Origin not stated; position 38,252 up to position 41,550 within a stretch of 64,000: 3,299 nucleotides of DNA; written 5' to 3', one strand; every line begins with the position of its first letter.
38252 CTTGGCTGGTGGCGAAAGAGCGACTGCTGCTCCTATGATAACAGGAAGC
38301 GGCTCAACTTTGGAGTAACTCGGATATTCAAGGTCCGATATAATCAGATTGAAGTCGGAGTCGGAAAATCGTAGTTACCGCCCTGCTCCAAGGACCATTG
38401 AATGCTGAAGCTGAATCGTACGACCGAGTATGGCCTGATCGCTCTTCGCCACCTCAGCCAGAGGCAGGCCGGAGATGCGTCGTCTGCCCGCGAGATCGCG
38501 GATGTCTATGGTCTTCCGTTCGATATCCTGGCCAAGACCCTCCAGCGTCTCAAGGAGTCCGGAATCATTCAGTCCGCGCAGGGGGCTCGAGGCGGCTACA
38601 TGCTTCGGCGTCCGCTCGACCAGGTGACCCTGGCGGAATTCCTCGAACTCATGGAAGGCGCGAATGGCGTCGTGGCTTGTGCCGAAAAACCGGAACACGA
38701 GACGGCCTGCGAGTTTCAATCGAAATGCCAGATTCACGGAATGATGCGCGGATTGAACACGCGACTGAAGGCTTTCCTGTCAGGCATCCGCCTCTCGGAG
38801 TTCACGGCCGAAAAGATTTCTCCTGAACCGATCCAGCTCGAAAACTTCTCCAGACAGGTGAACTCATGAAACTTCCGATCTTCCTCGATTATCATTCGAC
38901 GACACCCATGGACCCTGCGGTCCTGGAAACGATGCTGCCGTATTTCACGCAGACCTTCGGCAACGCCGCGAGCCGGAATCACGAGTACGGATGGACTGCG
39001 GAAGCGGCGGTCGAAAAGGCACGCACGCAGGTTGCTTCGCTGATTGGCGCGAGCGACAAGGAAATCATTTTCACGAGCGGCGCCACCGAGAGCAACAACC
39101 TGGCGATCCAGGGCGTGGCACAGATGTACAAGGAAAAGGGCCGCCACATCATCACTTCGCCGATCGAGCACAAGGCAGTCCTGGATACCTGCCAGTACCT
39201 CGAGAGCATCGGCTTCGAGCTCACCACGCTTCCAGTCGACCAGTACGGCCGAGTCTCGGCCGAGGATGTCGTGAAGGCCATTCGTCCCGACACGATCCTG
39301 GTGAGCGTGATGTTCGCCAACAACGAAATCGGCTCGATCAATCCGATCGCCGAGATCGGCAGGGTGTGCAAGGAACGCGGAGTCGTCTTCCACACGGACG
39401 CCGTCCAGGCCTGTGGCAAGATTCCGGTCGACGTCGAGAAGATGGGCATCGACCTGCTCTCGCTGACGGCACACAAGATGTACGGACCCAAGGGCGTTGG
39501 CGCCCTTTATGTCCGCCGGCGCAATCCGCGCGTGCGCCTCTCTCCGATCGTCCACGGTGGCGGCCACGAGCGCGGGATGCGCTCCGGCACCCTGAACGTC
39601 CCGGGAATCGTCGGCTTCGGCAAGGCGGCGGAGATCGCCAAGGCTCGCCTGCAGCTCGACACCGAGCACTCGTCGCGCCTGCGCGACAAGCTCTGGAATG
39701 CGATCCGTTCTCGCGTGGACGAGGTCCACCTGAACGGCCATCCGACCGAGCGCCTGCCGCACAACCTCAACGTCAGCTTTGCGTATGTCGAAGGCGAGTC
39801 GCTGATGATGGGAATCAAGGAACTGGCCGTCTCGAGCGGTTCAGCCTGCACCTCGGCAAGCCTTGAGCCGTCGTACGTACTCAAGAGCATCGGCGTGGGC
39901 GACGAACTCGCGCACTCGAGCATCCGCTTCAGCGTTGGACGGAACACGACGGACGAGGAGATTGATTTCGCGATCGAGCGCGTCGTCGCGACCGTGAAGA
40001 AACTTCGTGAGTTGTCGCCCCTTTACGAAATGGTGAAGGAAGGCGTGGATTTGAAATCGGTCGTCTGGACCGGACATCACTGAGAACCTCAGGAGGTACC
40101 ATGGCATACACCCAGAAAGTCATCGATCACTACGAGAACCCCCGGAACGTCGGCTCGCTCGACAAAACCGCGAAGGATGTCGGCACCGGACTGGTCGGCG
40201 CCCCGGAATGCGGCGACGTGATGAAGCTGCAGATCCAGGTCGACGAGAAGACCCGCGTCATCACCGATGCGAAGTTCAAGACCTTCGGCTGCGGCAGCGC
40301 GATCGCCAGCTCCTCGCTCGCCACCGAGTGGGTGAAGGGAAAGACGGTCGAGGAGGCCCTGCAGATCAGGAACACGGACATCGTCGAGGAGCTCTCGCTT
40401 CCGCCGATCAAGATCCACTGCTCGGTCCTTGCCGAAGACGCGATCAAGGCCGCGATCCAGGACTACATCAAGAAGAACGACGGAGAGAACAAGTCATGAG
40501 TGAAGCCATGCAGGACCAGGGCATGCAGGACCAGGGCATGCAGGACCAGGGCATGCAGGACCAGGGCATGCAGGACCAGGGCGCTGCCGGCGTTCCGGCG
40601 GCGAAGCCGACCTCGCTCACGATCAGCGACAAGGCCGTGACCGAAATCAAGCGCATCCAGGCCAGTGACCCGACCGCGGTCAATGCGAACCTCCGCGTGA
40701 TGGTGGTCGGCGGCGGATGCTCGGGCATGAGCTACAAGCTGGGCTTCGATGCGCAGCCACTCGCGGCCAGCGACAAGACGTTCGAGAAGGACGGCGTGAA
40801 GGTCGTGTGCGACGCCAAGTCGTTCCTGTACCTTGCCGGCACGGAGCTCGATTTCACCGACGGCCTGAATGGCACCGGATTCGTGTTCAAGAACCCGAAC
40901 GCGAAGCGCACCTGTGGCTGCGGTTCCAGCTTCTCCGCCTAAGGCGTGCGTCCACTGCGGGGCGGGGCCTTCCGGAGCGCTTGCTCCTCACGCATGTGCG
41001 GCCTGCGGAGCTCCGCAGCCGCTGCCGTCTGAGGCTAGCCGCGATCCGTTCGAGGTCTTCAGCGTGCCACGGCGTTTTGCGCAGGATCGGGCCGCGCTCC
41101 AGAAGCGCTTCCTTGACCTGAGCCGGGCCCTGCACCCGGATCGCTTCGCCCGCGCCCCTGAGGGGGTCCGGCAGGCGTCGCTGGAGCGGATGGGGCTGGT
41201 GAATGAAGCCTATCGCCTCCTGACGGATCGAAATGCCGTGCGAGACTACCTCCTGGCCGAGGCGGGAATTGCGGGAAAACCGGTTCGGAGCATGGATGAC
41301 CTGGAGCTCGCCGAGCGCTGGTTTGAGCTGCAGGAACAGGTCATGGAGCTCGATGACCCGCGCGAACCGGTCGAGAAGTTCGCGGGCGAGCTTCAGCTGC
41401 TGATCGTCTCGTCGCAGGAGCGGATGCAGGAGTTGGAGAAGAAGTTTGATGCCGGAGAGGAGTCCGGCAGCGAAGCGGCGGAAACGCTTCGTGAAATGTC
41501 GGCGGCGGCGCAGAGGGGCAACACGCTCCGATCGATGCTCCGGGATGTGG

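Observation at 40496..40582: iscA begins with a perfect 15-bp x 5 tandem repeat encoding (MQDQG)x5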

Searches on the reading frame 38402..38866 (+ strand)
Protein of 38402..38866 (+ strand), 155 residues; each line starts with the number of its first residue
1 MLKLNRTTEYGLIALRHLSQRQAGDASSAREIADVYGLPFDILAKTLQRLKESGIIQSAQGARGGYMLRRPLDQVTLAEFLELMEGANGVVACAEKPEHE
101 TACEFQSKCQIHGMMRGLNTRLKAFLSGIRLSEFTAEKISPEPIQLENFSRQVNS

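Call 4: search_protein_families(library=pfam, proteins=[window:38402-38866:+])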
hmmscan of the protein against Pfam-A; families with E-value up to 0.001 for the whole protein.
window:38402-38866:+ (155 aa): 1 family
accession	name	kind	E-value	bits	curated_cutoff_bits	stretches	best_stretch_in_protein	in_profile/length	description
PF02082.26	Rrf2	-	5.7e-27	94.9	30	1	4-135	1-130/132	Iron-dependent Transcriptional regulator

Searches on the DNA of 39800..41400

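Call 35: search_rna_families(source=window, start=39800, end=41400, threshold=evalue, max_evalue=1)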
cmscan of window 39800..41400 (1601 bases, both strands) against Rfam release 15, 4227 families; matches with E-value up to 1: 0.
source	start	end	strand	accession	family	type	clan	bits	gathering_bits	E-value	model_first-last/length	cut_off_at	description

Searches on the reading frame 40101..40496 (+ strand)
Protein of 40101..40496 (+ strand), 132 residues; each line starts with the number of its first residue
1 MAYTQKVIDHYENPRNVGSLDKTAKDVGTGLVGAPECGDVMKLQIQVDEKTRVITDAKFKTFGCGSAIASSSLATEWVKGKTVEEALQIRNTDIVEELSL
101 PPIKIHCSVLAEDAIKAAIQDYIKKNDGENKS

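Call 4: search_protein_families(library=pfam, proteins=[window:40101-40496:+])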
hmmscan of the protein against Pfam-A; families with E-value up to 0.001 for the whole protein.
window:40101-40496:+ (132 aa): 1 family
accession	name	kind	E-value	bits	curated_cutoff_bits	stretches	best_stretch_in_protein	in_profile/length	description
PF01592.21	NifU_N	-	6.1e-55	185.2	22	1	2-126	1-124/127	NifU-like N terminal domain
